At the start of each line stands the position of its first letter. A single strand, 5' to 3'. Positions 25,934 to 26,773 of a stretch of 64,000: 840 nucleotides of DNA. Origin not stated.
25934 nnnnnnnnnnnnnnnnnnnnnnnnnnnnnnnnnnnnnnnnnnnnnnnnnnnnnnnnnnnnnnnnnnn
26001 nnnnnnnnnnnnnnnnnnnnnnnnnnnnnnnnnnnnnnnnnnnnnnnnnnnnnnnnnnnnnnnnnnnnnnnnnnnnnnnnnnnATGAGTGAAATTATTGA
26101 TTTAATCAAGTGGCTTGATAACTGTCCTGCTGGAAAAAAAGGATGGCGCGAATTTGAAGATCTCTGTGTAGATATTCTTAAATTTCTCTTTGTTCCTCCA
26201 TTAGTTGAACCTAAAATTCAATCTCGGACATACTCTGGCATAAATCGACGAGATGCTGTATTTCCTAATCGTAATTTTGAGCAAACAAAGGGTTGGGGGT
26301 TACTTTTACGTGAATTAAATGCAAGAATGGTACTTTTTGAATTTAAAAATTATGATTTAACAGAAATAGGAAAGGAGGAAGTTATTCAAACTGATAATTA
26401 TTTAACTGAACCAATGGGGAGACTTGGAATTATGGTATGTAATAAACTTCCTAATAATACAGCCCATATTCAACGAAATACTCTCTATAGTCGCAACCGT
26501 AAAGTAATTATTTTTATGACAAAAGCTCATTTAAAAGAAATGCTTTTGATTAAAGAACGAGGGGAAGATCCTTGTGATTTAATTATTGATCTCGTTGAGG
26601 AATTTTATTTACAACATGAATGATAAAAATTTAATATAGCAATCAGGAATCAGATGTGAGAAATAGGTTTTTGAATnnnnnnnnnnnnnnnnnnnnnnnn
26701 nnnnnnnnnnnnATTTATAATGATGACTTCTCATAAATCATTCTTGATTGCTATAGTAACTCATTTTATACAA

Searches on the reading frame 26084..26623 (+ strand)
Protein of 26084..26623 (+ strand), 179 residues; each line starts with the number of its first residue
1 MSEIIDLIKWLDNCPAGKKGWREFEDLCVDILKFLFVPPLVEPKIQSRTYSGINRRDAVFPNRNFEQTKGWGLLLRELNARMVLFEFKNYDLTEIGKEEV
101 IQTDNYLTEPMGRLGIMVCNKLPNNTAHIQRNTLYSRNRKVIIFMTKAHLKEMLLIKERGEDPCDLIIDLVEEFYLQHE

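Call 3: search_protein_families(library=pfam, proteins=[window:26084-26623:+], max_evalue=1)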
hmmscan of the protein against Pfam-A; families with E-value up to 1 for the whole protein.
window:26084-26623:+ (179 aa): 0 families

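Call 4: search_protein_families(library=padloc, proteins=[window:26084-26623:+], max_evalue=1)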
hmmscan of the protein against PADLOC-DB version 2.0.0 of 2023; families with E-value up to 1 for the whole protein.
window:26084-26623:+ (179 aa): 2 families
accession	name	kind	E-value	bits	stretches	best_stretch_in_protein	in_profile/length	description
PDLC04597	PDC-M36A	-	1.7e-19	68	1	17-167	295-444/457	-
PDLC04598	PDC-M36A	-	3.9e-15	54.1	1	23-158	176-307/330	-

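Call 5: search_protein_families(library=ncbifam, proteins=[window:26084-26623:+], max_evalue=1)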
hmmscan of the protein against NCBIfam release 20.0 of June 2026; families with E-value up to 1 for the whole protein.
window:26084-26623:+ (179 aa): 0 families

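Call 7: find_encoding_contigs(protein=window:26084-26623:+, flank=10000, max_places=10)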
Protein window:26084-26623:+ (179 aa): 1 contig read that carries it; 1 place shown.
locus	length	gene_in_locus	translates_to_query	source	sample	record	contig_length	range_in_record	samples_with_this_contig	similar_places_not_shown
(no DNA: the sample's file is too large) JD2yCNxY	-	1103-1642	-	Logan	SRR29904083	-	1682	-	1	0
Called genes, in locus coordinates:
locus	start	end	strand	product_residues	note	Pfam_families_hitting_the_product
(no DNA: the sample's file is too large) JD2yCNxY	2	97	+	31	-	?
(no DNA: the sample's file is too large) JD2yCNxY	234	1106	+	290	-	PF01582:TIR (weak), PF13676:TIR_2, PF04471:Mrr_cat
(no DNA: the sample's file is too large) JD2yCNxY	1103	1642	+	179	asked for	-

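Call 8: find_homologous_proteins(query=window:26084-26623:+)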
Query window:26084-26623:+ (179 aa): 809 proteins with E <= 0.001 among 823 candidates; the best 120 are listed.
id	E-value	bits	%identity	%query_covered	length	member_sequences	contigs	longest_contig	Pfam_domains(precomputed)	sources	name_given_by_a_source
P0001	9.9e-101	353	100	87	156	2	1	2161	-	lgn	-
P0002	2.7e-95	335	81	100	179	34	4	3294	-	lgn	-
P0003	1.6e-93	330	80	100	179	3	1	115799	-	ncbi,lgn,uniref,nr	ncbi:hypothetical protein A6770_18885 [Nostoc minutum NIES-26]|uniref:Restriction endonuclease n=1 T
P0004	8.6e-93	327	77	100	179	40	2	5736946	-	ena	-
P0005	1.8e-91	323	78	100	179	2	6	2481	-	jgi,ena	jgi:hypothetical protein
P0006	2.3e-91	323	77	100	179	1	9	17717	-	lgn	-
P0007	6.9e-91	321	78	100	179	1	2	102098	-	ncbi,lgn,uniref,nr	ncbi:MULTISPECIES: hypothetical protein [unclassified Nostoc]|uniref:hypothetical protein n=1 Tax=un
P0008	7.0e-91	321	77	99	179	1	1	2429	-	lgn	-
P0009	1.1e-90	320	75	100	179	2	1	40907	-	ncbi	-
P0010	1.3e-90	320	76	100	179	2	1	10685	-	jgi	jgi:hypothetical protein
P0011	1.3e-90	320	75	100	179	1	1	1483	-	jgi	jgi:hypothetical protein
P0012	2.4e-90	319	77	100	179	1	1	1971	-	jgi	jgi:hypothetical protein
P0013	1.4e-89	317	78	100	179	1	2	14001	-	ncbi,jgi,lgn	ncbi:MAG: hypothetical protein ACK5CA_10935 [Cyanobacteriota bacterium]|jgi:hypothetical protein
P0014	1.6e-89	317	77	100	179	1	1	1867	-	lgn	-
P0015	2.2e-89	316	75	100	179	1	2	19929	-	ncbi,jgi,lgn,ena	ncbi:MAG TPA: hypothetical protein V6C78_12430 [Crinalium sp.]|jgi:hypothetical protein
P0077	2.5e-78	280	68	100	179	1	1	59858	-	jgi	jgi:hypothetical protein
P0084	3.2e-77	277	69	100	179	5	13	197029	-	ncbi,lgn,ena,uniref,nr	ncbi:hypothetical protein [Clostridium cadaveris]|uniref:hypothetical protein n=1 Tax=Clostridium ca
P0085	3.2e-77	277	68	100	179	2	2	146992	-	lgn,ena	-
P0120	1.8e-75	271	66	100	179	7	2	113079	-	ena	-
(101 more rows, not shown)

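Call 15: find_related_loci(query=A1, collection=genome_contigs, flank=8000)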
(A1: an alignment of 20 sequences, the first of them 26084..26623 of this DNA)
Query A1 (179 aa) in genome_contigs; peptide patterns used: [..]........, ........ (x = any residue, [..] = any of these).
117 stretches matched a pattern; 65 encode a relative of the query (tblastn E <= 1e-3); 64 distinct loci.
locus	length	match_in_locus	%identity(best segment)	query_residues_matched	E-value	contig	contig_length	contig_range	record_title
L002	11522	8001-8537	79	1-179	1e-98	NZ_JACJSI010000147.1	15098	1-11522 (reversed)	Nostoc flagelliforme FACHB-838 contig147, whole genome shotgun sequence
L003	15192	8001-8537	80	1-179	5e-98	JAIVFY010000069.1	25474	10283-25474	Nostoc sp. XA013 NODE_69_length_25474_cov_170.045646, whole genome shotgun sequence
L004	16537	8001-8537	80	1-179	1e-97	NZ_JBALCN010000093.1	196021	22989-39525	MAG: Nostoc sp. isolate P12537 bin 5 NODE_13_length_196021_cov_78.619851, whole genome shotgun sequence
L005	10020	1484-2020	79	1-179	2e-97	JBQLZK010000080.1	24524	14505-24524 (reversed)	MAG: Thainema sp. isolate MCC5402 contig_80, whole genome shotgun sequence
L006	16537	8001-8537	78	1-179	4e-97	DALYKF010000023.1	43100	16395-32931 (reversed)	MAG TPA_asm: Coleofasciculaceae cyanobacterium CTOTU46641 NODE_24_length_43100_cov_17.860797, whole genome shotgun seque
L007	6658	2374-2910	79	1-179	1e-96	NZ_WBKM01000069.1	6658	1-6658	Nostoc sp. WHI contig-10000005, whole genome shotgun sequence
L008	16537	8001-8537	77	1-179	9e-97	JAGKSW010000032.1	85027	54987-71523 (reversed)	MAG: Nostoc sp. TH1S01 contig-37, whole genome shotgun sequence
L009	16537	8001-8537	78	1-179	3e-96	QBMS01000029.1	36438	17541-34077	MAG: Snowella sp. isolate ULC335bin1 scaffold29_size36438, whole genome shotgun sequence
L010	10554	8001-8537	78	1-179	1e-95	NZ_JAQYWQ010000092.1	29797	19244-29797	MAG: Nostoc sp. S13 S13_NODE_267_length_29797_cov_92.0239, whole genome shotgun sequence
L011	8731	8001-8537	77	1-179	3e-95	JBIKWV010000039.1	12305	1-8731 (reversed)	MAG: Elainellaceae cyanobacterium isolate ME2015-09-16_3300042289_group6_bin18 Rohwer_bin1281_scaffold_5604_c1, whole ge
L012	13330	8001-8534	76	2-179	4e-95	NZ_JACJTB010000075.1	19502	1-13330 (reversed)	Nostoc spongiaeforme FACHB-130 contig75, whole genome shotgun sequence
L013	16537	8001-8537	77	1-179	9e-95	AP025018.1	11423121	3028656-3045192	Calothrix sp. PCC 7716 DNA, complete genome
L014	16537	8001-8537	77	1-179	9e-95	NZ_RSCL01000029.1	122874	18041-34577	Dulcicalothrix desertica PCC 7102 sequence029, whole genome shotgun sequence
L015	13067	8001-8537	75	1-179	2e-94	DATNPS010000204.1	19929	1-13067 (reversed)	MAG TPA_asm: Crinalium sp. isolate SMAG_U16487 k141_4077891, whole genome shotgun sequence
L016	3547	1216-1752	78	1-179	2e-95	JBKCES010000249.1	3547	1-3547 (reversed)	MAG: Cyanobacteriota bacterium isolate samp_483_metadecoder_869 samp_483_749377, whole genome shotgun sequence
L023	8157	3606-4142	72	1-179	1e-89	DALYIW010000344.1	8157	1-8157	MAG TPA_asm: Coleofasciculaceae cyanobacterium CTOTU46601 NODE_749_length_8157_cov_3.768205, whole genome shotgun sequen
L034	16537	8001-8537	66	1-179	1e-80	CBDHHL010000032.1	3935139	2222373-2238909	MAG: Leptolyngbyaceae cyanobacterium isolate fb62d9ca-8737-4fe0-8d85-20d69bcd7426 genome assembly, contig: contig_31, wh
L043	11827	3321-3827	66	11-179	1e-77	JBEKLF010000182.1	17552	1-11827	MAG: Terriglobia bacterium isolate SPRUCE 364 SPRUCE_364_182, whole genome shotgun sequence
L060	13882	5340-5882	60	1-179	7e-69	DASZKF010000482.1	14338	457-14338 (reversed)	MAG TPA_asm: Pyrinomonadaceae bacterium isolate SMAG_U6648 k141_307887, whole genome shotgun sequence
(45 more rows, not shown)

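Call 31: predict_structure(alignment_id=A1)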
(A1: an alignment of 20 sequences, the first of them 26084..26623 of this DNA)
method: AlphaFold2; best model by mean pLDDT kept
length: 179 residues; sequences in the alignment: 20
mean_pLDDT: 77.7   pTM: 0.77
mean pLDDT of the five models: 77.7, 75.4, 74.3, 73.6, 71.3
residues with pLDDT >= 90: 27; 70-90: 106; 50-70: 43; < 50: 3
segments of 3 or more residues with pLDDT < 50: none
pLDDT, mean of each block of 10 residues (from residue 1): 88 90 90 72 60 60 60 77 84 78 79 84 67 77 89 91 85 68
secondary structure, 60 per line:
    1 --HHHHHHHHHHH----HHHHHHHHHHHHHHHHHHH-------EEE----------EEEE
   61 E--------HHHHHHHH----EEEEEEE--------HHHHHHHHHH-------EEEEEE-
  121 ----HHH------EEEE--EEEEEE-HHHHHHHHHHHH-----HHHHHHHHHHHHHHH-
elements in order: H3-13 H18-36 E44-46 E57-61 H70-77 E82-88 H97-106 E114-119 E134-137 E140-145 H147-158 H164-178

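Call 33: search_protein_representatives(alignment_id=A1)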
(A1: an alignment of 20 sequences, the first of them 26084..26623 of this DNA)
Query: 20 sequences, 179 profile positions. Proteins with E-value up to 0.001 (for the whole library): 2091; up to 1e-10: 1239; up to 1e-30: 46. The best 150 are listed.
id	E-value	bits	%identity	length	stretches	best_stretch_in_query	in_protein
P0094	3.3e-92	323.2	-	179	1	1-179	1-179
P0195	2.5e-64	232.4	-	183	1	1-179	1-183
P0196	1.2e-57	210.6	-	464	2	4-179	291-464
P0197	3.0e-54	199.5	-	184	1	4-178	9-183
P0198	8.9e-54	198.0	-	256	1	2-177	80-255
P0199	9.0e-54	198.0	-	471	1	3-177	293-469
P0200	1.2e-53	197.6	-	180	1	5-177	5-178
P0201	1.1e-50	187.9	-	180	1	7-179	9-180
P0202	1.1e-50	187.9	-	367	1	3-176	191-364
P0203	1.5e-49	184.3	-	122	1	60-179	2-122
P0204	2.0e-49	183.9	-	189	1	5-177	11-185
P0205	3.7e-48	179.7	-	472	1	5-179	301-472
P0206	3.9e-48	179.7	-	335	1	3-178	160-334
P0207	1.1e-47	178.2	-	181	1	3-179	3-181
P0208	1.3e-47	177.9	-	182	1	5-176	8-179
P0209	6.1e-46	172.5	-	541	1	4-179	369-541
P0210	8.2e-44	165.5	-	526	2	6-179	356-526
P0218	1.1e-40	155.4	-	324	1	7-176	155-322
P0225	8.3e-37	142.7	-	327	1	5-175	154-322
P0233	1.6e-32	128.8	-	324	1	4-175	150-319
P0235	4.3e-32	127.4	-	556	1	4-176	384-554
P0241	1.6e-30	122.3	-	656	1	3-178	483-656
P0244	3.9e-30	121.0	-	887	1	3-172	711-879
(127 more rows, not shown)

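Call 34: fold_search(model_id=the predicted structure, library=pdb)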
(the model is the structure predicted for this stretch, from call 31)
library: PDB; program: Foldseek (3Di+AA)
matches with E <= 10: 255; with E <= 0.001: 0
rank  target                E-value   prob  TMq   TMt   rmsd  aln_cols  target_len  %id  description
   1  4c2m_E                9.6e-03  0.87  0.35  0.30  11.2       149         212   12  Structure of RNA polymerase I at 2.8 A resolution (released 2013-10-23)
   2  9g1x_E                1.6e-02  0.85  0.35  0.31   9.9       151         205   10  Yeast RNA polymerase I elongation complex stalled by an apurinic site, 11-subunit (released 2025-06-18)
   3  5liz                  2.6e-02  0.77  0.42  0.16   6.3       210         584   13  The structure of Nt.BspD6I nicking endonuclease with all cysteines mutated by serine residues at 0.19 nm resolution . (released 2017-08-02)
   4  8u9x_E                2.8e-02  0.72  0.34  0.30  11.3       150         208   10  STRUCTURAL BASIS OF TRANSCRIPTION: RNA POLYMERASE II SUBSTRATE BINDING AND METAL COORDINATION AT 3.0 A OF T834P MUTANT (released 2024-09-18)
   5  5liq_A                3.6e-02  0.75  0.43  0.16   5.8       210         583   12  The structure of C160S,C508S,C578S mutant of Nt.BspD6I nicking endonuclease at 0.185 nm resolution . (released 2017-08-02)
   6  4xqk_A                3.9e-02  0.91  0.45  0.07   5.6       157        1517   15  ATP-dependent Type ISP restriction-modification enzyme LlaBIII bound to DNA (released 2015-09-16)
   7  6r0j_MODEL_1_A        4.7e-02  0.51  0.33  0.32   6.9       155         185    8  The N-terminal domain of rhomboid protease YqgP (released 2020-01-08)
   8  9ja1_E                5.3e-02  0.93  0.35  0.30   3.8        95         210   15  The RNA polymerase II elongation complex from Saccharomyces cerevisiae (released 2024-09-04)
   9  8yfq_E                5.3e-02  0.92  0.34  0.30   4.2        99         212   12  Cryo EM structure of Komagataella phaffii RNAPII-Rat1-Rai1 pre-termination complex (released 2024-09-25)
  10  5xog_E                6.0e-02  0.89  0.34  0.29   4.5        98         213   12  RNA Polymerase II elongation complex bound with Spt5 KOW5 and Elf1 (released 2017-08-16)
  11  1dzf                  6.0e-02  0.60  0.35  0.31  11.1       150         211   11  RPB5 from S.cerevisiae (released 2000-06-09)
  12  1i50_E                6.9e-02  0.89  0.35  0.30   4.2        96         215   14  RNA POLYMERASE II CRYSTAL FORM II AT 2.8 A RESOLUTION (released 2001-04-23)
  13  1i6h_E                8.8e-02  0.63  0.39  0.34   7.1       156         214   11  RNA POLYMERASE II ELONGATION COMPLEX (released 2001-04-23)
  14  6hlr_E                9.4e-02  0.47  0.35  0.30  11.7       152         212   11  Yeast RNA polymerase I elongation complex bound to nucleotide analog GMPCPP (core focused) (released 2019-04-03)
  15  8hyg                  1.1e-01  0.15  0.22  0.25  15.2       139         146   12  Crystal structure of protease-associated domain of Arabidopsis vacuolar sorting receptor 1 at pH 4.6 (released 2023-01-25)
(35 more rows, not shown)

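Call 35: search_protein_families(library=pfam, proteins=[P0196, P0199, P0202, P0205, P0206, P0209, P0210, P0235, P0241, P0244], max_evalue=0.01)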
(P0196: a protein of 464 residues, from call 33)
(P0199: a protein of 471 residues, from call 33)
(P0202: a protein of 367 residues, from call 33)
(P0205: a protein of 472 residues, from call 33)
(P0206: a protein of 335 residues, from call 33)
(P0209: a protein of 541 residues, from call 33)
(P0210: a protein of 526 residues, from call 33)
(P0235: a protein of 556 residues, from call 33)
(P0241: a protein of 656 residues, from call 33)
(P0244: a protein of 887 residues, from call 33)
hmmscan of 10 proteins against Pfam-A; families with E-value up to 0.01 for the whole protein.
P0196 (464 aa): 5 families
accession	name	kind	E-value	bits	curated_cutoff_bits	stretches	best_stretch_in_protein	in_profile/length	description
PF13676.11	TIR_2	-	1.8e-31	109.6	28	1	4-124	1-122/122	TIR domain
PF04471.18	Mrr_cat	-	4.5e-21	75.6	21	1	138-262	2-114/115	Restriction endonuclease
PF01582.25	TIR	-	3.1e-08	34.1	21.3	1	8-95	10-96/179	TIR domain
PF08937.16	ThsB_TIR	-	1.8e-05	25.5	21.2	1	42-80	47-85/100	Thoeris protein ThsB, TIR-like domain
PF22722.2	NA-iREase1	-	0.0046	17.4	27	0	149-241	5-89/106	NACHT-associated inactive Restriction Endonuclease 1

P0199 (471 aa): 4 families
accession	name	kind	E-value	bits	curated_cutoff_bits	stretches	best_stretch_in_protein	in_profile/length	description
PF13676.11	TIR_2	-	2.5e-28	99.5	28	1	4-125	1-122/122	TIR domain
PF04471.18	Mrr_cat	-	1.7e-19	70.5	21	1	142-262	4-115/115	Restriction endonuclease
PF01582.25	TIR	-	1.7e-11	44.7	21.3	1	5-95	5-96/179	TIR domain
PF08937.16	ThsB_TIR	-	1.1e-06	29.4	21.2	1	6-91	2-91/100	Thoeris protein ThsB, TIR-like domain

P0202 (367 aa): 1 family
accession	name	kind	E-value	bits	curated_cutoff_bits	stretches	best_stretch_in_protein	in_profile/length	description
PF04471.18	Mrr_cat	-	3.2e-09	37.4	21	1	40-157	3-112/115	Restriction endonuclease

P0205 (472 aa): 2 families
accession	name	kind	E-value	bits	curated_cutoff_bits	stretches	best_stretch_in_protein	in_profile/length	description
PF04471.18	Mrr_cat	-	2.4e-15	57.1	21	1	154-271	9-115/115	Restriction endonuclease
PF22722.2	NA-iREase1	-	0.00032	21.1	27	1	154-252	1-92/106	NACHT-associated inactive Restriction Endonuclease 1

P0206 (335 aa): 2 families
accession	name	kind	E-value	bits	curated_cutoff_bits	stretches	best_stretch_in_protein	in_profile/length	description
PF04471.18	Mrr_cat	-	1.2e-21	77.4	21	1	8-132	4-115/115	Restriction endonuclease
PF22722.2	NA-iREase1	-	8.3e-07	29.4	27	1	14-128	2-104/106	NACHT-associated inactive Restriction Endonuclease 1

P0209 (541 aa): 1 family
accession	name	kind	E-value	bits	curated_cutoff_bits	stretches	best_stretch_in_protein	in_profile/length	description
PF04471.18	Mrr_cat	-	9.2e-13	48.8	21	1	220-337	7-112/115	Restriction endonuclease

P0210 (526 aa): 3 families
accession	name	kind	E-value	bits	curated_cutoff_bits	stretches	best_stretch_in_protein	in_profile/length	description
PF04471.18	Mrr_cat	-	1.1e-14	54.9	21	1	201-325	2-115/115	Restriction endonuclease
PF22722.2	NA-iREase1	-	2.3e-05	24.8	27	1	208-309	1-95/106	NACHT-associated inactive Restriction Endonuclease 1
PF13366.12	PDDEXK_3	-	0.0015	19.3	22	0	249-290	66-105/117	PD-(D/E)XK nuclease superfamily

P0235 (556 aa): 1 family
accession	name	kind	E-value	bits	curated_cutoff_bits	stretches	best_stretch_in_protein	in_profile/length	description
PF00145.23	DNA_methylase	-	1.6e-40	140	22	1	2-325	25-323/324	C-5 cytosine-specific DNA methylase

P0241 (656 aa): 1 family
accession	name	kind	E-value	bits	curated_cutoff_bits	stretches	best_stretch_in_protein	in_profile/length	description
PF06508.19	QueC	-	6.3e-09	36.1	22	1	230-353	95-203/210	Queuosine biosynthesis protein QueC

P0244 (887 aa): 0 families

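Call 38: search_protein_families(library=pfam, alignment_id=A3, max_evalue=0.001)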
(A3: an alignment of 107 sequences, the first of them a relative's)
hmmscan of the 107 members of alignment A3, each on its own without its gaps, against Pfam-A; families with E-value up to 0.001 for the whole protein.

A. member 1, P0196 (464 aa): 4 families
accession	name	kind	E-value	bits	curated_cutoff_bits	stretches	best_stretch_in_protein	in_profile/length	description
PF13676.11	TIR_2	-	1.8e-31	109.6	28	1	4-124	1-122/122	TIR domain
PF04471.18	Mrr_cat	-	4.5e-21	75.6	21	1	138-262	2-114/115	Restriction endonuclease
PF01582.25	TIR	-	3.1e-08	34.1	21.3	1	8-95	10-96/179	TIR domain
PF08937.16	ThsB_TIR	-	1.8e-05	25.5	21.2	1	42-80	47-85/100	Thoeris protein ThsB, TIR-like domain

B. families by the number of members that match (of 107 scanned): 38 families (the first 25 are shown)
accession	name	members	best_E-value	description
PF04471.18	Mrr_cat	46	1.2e-21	Restriction endonuclease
PF22722.2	NA-iREase1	5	5.8e-07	NACHT-associated inactive Restriction Endonuclease 1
PF00145.23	DNA_methylase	3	1.9e-44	C-5 cytosine-specific DNA methylase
PF01661.27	Macro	3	8.2e-23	Macro domain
PF13646.12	HEAT_2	2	3.9e-38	HEAT repeats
PF13676.11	TIR_2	2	1.8e-31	TIR domain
PF01582.25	TIR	2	1.7e-11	TIR domain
PF13366.12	PDDEXK_3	2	1.5e-07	PD-(D/E)XK nuclease superfamily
PF00072.30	Response_reg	2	9e-07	Response regulator receiver domain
PF08937.16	ThsB_TIR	2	1.1e-06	Thoeris protein ThsB, TIR-like domain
PF02985.28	HEAT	1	8.9e-33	HEAT repeat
PF13289.12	SIR2_2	1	2.2e-27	SIR2-like domain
PF13175.12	AAA_15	1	6.5e-24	AAA ATPase domain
PF13619.11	KTSC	1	3.3e-22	KTSC domain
PF13304.12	AAA_21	1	1.5e-19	AAA domain, putative AbiEii toxin, Type IV TA system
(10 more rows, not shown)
